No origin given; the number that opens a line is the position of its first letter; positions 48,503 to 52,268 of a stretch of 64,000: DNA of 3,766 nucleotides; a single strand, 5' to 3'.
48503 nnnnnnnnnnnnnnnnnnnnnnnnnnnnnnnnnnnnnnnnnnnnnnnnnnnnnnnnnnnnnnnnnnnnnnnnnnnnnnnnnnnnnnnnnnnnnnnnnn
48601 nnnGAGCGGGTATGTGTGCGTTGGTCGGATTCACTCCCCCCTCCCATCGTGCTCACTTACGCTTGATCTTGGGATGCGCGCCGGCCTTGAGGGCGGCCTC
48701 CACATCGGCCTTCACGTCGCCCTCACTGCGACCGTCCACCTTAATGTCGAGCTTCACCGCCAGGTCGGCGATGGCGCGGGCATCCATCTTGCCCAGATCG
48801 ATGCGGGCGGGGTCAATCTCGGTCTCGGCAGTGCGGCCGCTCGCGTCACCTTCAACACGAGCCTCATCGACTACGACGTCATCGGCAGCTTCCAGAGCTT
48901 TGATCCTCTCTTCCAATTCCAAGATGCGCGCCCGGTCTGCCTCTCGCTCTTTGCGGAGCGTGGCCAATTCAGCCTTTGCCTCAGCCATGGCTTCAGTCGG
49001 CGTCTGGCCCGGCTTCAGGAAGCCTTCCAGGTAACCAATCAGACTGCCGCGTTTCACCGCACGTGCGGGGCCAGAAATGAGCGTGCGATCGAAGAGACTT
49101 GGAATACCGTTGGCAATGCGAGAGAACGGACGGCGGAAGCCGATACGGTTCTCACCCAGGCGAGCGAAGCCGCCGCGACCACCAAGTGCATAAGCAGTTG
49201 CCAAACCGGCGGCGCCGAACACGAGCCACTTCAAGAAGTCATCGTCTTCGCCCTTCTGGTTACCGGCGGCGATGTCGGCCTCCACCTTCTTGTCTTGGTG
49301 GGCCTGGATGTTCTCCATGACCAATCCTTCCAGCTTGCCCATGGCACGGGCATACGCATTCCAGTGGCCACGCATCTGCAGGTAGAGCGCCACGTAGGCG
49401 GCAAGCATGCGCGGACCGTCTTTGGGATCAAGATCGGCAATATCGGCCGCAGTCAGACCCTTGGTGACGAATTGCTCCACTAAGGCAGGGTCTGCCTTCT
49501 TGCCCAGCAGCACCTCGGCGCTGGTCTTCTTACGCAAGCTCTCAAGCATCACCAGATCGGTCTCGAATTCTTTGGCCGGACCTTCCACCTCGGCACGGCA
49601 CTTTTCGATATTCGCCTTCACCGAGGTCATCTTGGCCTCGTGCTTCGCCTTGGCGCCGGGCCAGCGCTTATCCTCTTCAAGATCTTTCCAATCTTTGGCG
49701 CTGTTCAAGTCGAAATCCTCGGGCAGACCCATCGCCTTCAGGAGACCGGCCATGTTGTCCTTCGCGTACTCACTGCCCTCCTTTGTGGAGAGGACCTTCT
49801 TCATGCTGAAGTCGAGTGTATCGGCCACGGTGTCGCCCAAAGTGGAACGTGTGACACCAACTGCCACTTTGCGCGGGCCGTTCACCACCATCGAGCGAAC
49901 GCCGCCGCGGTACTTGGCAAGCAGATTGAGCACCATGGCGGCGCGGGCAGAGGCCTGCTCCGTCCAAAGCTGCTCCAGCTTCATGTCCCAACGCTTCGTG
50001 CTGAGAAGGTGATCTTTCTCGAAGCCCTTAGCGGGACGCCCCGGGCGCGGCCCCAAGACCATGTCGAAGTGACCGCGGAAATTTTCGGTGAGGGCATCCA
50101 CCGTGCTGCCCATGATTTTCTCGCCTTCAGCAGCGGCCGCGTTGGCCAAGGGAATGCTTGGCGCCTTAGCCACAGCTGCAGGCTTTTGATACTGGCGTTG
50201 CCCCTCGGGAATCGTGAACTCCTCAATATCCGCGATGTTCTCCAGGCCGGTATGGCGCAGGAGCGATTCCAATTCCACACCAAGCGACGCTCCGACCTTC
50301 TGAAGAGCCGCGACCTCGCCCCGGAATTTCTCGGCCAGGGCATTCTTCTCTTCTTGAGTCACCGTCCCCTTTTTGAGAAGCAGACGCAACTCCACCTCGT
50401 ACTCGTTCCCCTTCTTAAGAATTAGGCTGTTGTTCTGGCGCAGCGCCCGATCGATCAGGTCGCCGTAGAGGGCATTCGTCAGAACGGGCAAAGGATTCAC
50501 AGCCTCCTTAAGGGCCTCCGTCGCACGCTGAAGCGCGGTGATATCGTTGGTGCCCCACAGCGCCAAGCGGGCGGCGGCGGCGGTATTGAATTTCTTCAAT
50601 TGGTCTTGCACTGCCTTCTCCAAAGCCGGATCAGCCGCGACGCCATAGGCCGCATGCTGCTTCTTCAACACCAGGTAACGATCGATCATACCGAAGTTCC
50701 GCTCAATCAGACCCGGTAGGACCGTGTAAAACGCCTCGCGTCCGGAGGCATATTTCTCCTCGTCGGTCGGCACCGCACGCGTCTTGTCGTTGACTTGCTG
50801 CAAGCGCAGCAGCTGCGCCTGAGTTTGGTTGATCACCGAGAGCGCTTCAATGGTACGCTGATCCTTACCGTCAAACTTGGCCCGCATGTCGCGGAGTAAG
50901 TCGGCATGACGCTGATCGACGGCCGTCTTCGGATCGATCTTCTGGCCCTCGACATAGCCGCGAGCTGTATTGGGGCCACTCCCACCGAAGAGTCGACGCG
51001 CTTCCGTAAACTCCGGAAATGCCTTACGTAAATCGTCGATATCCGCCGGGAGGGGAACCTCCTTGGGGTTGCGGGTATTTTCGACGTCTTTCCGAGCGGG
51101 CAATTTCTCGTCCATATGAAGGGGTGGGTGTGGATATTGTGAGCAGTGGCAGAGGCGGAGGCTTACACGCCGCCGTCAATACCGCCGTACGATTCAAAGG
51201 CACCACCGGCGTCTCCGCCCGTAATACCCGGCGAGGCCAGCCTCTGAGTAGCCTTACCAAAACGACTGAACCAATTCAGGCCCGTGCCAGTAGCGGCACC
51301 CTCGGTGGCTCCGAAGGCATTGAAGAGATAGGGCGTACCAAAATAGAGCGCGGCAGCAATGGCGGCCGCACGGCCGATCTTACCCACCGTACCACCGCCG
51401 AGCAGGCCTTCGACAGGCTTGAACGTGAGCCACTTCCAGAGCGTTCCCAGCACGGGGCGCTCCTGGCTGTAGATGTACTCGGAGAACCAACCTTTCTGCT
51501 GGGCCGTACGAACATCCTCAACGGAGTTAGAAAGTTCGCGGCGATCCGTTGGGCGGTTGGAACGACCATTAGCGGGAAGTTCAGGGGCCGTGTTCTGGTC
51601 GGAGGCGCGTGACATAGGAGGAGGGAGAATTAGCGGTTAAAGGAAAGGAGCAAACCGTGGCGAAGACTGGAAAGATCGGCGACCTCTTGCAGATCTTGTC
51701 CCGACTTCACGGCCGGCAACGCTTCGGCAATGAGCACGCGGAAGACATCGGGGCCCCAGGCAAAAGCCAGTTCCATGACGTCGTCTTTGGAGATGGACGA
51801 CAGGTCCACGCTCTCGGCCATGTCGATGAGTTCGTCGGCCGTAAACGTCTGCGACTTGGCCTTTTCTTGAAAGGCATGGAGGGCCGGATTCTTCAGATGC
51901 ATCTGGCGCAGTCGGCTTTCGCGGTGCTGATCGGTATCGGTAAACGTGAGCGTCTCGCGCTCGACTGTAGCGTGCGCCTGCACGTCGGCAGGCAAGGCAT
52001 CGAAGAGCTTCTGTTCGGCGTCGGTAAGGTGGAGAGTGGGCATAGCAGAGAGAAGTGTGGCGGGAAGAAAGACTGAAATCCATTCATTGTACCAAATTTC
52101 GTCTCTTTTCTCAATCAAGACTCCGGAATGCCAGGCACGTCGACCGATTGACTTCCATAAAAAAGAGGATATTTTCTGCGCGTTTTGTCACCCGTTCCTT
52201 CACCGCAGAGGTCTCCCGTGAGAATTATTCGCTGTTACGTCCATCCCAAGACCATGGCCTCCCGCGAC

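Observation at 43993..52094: Four-gene operon of unplaceable proteins (137, 150, 820, 1536 aa) running straight into gyrA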

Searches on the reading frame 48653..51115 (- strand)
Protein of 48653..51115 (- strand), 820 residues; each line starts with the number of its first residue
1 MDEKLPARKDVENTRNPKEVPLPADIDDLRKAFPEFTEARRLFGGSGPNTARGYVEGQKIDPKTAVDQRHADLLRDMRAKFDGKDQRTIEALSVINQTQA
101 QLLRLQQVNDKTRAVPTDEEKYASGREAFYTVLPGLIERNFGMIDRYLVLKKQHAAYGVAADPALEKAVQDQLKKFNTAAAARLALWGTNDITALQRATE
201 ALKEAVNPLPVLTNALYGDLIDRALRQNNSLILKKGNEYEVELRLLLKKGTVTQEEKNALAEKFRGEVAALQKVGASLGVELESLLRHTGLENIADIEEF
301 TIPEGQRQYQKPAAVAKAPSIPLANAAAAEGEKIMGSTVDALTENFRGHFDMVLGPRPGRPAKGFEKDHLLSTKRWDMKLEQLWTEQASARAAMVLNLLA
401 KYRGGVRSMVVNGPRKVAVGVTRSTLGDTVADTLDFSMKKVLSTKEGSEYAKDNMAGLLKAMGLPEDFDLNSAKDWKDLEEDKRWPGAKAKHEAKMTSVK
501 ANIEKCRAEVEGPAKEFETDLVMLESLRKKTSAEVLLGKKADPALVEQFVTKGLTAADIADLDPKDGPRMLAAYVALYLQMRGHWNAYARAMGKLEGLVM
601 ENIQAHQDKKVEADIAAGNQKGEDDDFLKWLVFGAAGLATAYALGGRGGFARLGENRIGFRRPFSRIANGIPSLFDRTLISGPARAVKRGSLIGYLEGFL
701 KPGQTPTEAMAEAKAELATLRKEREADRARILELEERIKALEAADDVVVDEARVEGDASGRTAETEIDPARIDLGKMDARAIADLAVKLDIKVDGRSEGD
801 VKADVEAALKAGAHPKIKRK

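Call 3: search_protein_families(library=pfam, proteins=[window:48653-51115:-], max_evalue=1)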
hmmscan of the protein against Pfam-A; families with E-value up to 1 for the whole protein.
window:48653-51115:- (820 aa): 0 families

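Call 4: search_protein_families(library=ncbifam, proteins=[window:48653-51115:-], max_evalue=1)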
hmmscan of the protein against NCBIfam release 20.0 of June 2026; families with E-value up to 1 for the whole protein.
window:48653-51115:- (820 aa): 0 families

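Call 14: find_homologous_proteins(query=window:48653-51115:-)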
Query window:48653-51115:- (820 aa): 4 proteins with E <= 0.001 among 8000 candidates.
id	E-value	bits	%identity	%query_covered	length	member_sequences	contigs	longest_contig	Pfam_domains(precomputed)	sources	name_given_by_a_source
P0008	0.0e+0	1793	100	100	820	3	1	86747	-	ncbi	-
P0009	0.0e+0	1201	67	100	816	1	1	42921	-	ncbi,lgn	-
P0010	0.0e+0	1112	64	99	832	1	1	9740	-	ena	-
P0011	1.2e-292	991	62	92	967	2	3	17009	-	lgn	-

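Call 19: search_solved_structures(query=window:48653-51115:-, max_evalue=1)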
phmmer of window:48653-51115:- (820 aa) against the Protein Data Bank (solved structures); distinct sequences matched with E-value up to 1: 0.

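Call 20: search_protein_families(library=phrogs, proteins=[window:48653-51115:-], max_evalue=1)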
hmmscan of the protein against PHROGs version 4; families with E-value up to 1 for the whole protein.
window:48653-51115:- (820 aa): 1 family
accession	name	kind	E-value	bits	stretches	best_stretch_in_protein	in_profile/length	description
phrog_37036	-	unknown function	0.31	10.6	1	149-205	421-477/601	-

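Call 21: search_protein_families(library=padloc, proteins=[window:48653-51115:-], max_evalue=1)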
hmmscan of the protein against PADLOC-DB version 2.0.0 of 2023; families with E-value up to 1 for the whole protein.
window:48653-51115:- (820 aa): 0 families

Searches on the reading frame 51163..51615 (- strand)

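Call 3: search_protein_families(library=pfam, proteins=[window:51163-51615:-], max_evalue=1)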
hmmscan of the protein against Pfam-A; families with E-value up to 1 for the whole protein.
window:51163-51615:- (150 aa): 1 family
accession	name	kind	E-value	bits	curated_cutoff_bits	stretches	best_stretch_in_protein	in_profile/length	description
PF02293.20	AmiS_UreI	-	0.042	14.3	25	1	81-119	56-93/166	AmiS/UreI family transporter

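Call 4: search_protein_families(library=ncbifam, proteins=[window:51163-51615:-], max_evalue=1)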
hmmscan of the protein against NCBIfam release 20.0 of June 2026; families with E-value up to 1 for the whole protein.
window:51163-51615:- (150 aa): 0 families

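Call 20: search_protein_families(library=phrogs, proteins=[window:51163-51615:-], max_evalue=1)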
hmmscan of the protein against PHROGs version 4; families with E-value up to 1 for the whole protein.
window:51163-51615:- (150 aa): 2 families
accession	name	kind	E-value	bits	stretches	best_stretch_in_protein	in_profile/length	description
phrog_26921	-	unknown function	0.066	14.7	1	39-67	9-37/76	-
phrog_5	-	connector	0.39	11.5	1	56-111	139-200/239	tail completion or Neck1 protein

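Call 21: search_protein_families(library=padloc, proteins=[window:51163-51615:-], max_evalue=1)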
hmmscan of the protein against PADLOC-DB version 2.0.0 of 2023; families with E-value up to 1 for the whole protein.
window:51163-51615:- (150 aa): 0 families

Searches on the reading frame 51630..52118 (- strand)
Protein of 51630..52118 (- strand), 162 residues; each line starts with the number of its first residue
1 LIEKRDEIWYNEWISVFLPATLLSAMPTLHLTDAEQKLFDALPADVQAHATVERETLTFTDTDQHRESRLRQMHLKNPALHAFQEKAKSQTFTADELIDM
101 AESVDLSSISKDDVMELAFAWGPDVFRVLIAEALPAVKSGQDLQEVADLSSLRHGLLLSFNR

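Call 3: search_protein_families(library=pfam, proteins=[window:51630-52118:-], max_evalue=1)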
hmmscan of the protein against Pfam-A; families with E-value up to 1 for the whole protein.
window:51630-52118:- (162 aa): 2 families
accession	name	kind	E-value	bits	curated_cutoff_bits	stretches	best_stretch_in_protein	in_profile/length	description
PF16191.10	E1_4HB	-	0.071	13.5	25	1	62-88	22-48/70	Ubiquitin-activating enzyme E1 four-helix bundle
PF08826.15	DMPK_coil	-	0.11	13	22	1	38-82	2-46/61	DMPK coiled coil domain like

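Call 4: search_protein_families(library=ncbifam, proteins=[window:51630-52118:-], max_evalue=1)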
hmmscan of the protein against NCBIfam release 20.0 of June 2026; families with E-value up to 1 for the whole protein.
window:51630-52118:- (162 aa): 0 families

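Call 20: search_protein_families(library=phrogs, proteins=[window:51630-52043:-], max_evalue=1)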
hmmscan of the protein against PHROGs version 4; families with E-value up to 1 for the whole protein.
window:51630-52043:- (137 aa): 2 families
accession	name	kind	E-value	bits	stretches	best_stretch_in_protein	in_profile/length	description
phrog_7733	-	unknown function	0.049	14.4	0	75-92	19-36/41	-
phrog_19026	-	tail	0.23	12.3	0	85-108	146-169/200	tail assembly chaperone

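Call 21: search_protein_families(library=padloc, proteins=[window:51630-52043:-], max_evalue=1)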
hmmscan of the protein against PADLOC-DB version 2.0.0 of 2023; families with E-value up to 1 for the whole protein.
window:51630-52043:- (137 aa): 0 families

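Call 77: search_solved_structures(query=A7, max_evalue=10)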
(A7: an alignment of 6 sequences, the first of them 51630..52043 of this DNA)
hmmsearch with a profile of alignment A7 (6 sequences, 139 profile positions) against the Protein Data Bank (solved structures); distinct sequences matched with E-value up to 10: 4.
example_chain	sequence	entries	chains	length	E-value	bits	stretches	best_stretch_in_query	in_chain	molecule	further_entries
1xou_A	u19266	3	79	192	0.0045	20.2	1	64-127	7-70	EspA | Translocon EspA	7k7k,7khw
9l5r_h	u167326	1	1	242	0.45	13.8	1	34-76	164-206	U2 small nuclear ribonucleoprotein A'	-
3f5h_A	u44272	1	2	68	0.69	13.1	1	7-40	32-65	Type I polyketide synthase PikAIII, Type I polyketide synthase PikAIV fusion protein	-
3h05_A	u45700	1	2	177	1.7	11.9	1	72-121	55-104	uncharacterized protein VPA0413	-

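Call 79: search_solved_structures(query=A7, max_evalue=0.1, show_alignments=1)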
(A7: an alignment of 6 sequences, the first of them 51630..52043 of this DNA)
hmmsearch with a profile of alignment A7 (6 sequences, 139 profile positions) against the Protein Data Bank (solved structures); distinct sequences matched with E-value up to 0.1: 1.
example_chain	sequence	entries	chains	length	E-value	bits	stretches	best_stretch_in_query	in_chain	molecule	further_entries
1xou_A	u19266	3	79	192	0.0045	20.2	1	64-127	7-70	EspA | Translocon EspA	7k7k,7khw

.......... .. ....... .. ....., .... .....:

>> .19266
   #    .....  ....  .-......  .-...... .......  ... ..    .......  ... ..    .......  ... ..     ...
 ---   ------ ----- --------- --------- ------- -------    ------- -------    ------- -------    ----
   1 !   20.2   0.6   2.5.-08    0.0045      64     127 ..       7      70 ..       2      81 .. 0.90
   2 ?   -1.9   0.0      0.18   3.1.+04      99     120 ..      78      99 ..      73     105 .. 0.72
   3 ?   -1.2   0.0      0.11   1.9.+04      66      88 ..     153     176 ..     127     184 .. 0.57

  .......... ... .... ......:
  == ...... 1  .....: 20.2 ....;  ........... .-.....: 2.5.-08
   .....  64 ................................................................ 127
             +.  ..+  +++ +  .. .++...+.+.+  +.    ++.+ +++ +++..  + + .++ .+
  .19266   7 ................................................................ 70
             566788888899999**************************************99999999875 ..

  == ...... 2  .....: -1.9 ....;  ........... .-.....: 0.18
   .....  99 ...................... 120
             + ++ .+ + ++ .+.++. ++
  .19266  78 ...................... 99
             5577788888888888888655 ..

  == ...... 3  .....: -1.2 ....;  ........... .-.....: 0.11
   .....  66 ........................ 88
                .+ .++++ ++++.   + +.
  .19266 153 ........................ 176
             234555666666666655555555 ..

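Call 80: search_protein_families(library=pfam, alignment_id=A7, max_evalue=10)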
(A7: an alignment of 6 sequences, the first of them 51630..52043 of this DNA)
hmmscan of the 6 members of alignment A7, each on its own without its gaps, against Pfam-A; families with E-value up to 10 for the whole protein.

A. member 1, window:51630-52043:- (137 aa): 2 families
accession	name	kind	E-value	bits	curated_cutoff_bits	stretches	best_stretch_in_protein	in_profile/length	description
PF16191.10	E1_4HB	-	0.065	13.7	25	1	37-63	22-48/70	Ubiquitin-activating enzyme E1 four-helix bundle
PF08826.15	DMPK_coil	-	0.11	13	22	1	13-57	2-46/61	DMPK coiled coil domain like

B. families by the number of members that match (of 6 scanned): 4 families
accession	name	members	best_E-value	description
PF01256.23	Carb_kinase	1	0.0031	NAD(P)H-hydrate dehydratase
PF11654.13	NCE101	1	0.04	Non-classical export protein 1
PF16191.10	E1_4HB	1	0.065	Ubiquitin-activating enzyme E1 four-helix bundle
PF08826.15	DMPK_coil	1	0.11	DMPK coiled coil domain like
